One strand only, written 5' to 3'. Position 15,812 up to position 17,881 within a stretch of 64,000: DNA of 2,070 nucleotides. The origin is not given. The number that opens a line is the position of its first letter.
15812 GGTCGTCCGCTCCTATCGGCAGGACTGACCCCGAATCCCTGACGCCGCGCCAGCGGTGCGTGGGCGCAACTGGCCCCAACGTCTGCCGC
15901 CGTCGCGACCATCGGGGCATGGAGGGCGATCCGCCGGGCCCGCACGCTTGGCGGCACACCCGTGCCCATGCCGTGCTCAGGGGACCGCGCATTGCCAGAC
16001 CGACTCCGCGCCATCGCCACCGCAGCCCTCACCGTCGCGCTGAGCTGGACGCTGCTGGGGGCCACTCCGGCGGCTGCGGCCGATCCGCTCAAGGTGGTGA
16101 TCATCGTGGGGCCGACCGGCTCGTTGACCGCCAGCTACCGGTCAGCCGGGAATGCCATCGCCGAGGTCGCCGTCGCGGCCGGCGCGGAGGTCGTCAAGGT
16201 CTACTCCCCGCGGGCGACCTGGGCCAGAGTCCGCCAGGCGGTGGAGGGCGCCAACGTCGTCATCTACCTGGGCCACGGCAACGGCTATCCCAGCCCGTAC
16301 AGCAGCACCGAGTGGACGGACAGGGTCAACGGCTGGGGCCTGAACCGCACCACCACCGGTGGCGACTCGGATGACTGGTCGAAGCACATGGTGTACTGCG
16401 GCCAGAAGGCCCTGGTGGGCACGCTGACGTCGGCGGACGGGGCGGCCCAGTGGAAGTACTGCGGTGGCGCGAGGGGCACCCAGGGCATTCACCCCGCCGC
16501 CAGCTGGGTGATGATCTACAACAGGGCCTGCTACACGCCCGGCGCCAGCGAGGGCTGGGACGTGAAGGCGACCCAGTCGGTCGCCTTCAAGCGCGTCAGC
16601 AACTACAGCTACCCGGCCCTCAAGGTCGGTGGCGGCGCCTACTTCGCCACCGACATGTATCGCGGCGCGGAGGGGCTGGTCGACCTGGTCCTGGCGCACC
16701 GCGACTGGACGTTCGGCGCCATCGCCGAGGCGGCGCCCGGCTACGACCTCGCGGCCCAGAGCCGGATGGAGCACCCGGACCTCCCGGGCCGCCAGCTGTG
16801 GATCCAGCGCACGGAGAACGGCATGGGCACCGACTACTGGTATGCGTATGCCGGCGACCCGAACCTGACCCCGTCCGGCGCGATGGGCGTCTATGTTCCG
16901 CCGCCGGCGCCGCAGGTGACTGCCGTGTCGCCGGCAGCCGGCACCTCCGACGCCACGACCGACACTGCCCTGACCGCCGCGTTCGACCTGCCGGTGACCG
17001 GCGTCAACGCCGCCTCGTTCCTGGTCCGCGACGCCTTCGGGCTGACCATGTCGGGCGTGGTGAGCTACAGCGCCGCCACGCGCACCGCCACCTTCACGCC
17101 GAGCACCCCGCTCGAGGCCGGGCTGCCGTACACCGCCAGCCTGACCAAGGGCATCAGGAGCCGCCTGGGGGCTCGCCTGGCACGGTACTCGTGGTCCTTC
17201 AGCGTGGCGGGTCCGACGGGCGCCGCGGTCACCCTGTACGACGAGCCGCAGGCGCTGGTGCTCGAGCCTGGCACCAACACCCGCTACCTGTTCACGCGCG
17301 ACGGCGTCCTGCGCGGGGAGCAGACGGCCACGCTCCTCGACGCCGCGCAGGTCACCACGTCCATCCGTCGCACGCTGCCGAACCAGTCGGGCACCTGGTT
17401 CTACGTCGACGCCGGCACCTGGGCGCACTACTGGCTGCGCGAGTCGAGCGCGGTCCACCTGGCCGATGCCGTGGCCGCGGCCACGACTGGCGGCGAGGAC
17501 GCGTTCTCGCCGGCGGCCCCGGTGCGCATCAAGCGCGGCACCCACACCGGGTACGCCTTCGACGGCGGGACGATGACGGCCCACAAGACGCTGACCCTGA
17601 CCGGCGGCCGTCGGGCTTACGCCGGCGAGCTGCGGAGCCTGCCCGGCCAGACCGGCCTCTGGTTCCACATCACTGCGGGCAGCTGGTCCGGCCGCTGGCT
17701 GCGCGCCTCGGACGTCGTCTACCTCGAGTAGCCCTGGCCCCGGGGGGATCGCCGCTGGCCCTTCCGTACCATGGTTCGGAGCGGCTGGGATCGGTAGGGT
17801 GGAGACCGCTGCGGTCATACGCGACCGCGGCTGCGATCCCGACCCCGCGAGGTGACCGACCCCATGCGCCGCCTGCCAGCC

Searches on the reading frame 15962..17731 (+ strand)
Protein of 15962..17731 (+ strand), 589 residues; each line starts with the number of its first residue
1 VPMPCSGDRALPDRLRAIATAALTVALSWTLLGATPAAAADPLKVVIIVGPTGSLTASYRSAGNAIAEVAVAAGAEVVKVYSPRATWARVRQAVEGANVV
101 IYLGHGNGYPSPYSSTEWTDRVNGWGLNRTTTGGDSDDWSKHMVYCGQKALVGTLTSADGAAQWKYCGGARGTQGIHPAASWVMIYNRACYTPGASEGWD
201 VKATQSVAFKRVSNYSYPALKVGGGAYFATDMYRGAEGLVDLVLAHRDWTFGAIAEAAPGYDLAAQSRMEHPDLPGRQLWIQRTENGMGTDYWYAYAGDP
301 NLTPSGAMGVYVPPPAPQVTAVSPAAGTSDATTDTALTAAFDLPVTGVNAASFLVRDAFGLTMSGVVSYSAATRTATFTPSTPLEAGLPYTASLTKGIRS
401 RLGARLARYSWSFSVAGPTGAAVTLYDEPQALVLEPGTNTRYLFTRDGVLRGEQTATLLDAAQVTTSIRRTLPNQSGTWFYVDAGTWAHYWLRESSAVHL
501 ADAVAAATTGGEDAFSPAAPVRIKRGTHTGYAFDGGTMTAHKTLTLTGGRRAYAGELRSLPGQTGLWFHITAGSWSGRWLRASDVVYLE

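Call 6: search_protein_families(library=pfam, proteins=[window:15962-17731:+], max_evalue=0.001)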
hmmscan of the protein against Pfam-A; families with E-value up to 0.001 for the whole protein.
window:15962-17731:+ (589 aa): 1 family
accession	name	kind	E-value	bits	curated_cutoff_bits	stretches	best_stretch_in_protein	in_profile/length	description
PF13205.12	Big_5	-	1.4e-13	51.9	23.6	1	316-414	4-104/105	Bacterial Ig-like domain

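Call 21: search_protein_families(library=ncbifam, proteins=[window:15962-17731:+], max_evalue=0.01)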
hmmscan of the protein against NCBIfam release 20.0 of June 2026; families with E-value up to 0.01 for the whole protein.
window:15962-17731:+ (589 aa): 1 family
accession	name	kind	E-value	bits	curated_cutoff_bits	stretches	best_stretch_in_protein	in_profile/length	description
NF052336.1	PdgHdaseHSB100310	equivalog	0.00057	19.3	500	1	15-127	11-117/316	peptidoglycan hydrolase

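Call 22: find_homologous_proteins(query=window:15962-17731:+, max_evalue=0.001)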
Query window:15962-17731:+ (589 aa): 564 proteins with E <= 0.001 among 8000 candidates; the best 120 are listed.
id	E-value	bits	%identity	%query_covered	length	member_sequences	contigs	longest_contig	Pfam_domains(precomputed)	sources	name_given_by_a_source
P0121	0.0e+0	1297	100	98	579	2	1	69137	PF13205.13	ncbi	ncbi:MAG TPA: Ig-like domain-containing protein [Candidatus Limnocylindria bacterium]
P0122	0.0e+0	1130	86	98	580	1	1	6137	PF13205.13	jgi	jgi:hypothetical protein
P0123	0.0e+0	1117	85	98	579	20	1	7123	PF13205.13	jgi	jgi:hypothetical protein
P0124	0.0e+0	1113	84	100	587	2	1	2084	PF13205.13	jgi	jgi:hypothetical protein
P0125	0.0e+0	1066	80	100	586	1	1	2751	PF13205.13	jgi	jgi:hypothetical protein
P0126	0.0e+0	1057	80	100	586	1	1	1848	PF13205.13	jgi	jgi:Big-like domain-containing protein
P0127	0.0e+0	1049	81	98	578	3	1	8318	PF13205.13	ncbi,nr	ncbi:MAG TPA: Ig-like domain-containing protein [Candidatus Limnocylindria bacterium]|nr:Ig-like dom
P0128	0.0e+0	1046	80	100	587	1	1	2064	PF13205.13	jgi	jgi:hypothetical protein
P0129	0.0e+0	1026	78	100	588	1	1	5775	PF13205.13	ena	-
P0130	7.2e-274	928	74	96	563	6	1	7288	PF13205.13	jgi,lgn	jgi:hypothetical protein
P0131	2.7e-272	923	74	96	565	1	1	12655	PF13205.13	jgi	jgi:hypothetical protein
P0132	4.7e-271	919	73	95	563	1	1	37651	PF13205.13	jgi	jgi:hypothetical protein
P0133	5.6e-263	892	72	93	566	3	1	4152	PF13205.13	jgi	jgi:hypothetical protein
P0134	3.0e-259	880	68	99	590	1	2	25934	PF13205.13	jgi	jgi:hypothetical protein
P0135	3.5e-259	880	70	93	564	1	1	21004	PF13205.13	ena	-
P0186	5.1e-178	612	53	98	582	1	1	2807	PF21540.4,PF13205.13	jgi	jgi:Big-like domain-containing protein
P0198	2.1e-169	583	50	98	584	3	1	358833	PF21540.4,PF13205.13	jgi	jgi:hypothetical protein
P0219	6.2e-163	562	51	98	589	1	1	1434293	PF21540.4,PF13205.13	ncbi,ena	-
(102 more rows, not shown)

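Call 23: search_protein_families(library=pfam, proteins=[P0198, P0219, P0186], max_evalue=5)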
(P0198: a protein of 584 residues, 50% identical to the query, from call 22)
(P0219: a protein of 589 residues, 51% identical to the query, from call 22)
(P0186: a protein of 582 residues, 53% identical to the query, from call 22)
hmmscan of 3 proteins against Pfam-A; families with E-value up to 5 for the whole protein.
P0198 (584 aa): 2 families
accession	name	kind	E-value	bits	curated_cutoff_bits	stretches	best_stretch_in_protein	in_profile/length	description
PF13205.12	Big_5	-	7e-11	43.2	23.6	1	309-407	4-104/105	Bacterial Ig-like domain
PF21540.3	Choline_bind_4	-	1.2e-06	28.6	27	2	556-569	8-20/21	Choline-binding repeat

P0219 (589 aa): 2 families
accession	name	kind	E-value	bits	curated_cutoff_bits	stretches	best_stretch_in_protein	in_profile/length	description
PF13205.12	Big_5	-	6.6e-13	49.7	23.6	1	311-410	5-105/105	Bacterial Ig-like domain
PF21540.3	Choline_bind_4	-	1.6e-06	28.2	27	2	468-485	3-20/21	Choline-binding repeat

P0186 (582 aa): 2 families
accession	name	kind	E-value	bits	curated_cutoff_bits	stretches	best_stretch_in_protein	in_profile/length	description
PF13205.12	Big_5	-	1.3e-11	45.6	23.6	1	308-406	4-104/105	Bacterial Ig-like domain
PF21540.3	Choline_bind_4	-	5e-06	26.6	27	2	554-567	8-20/21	Choline-binding repeat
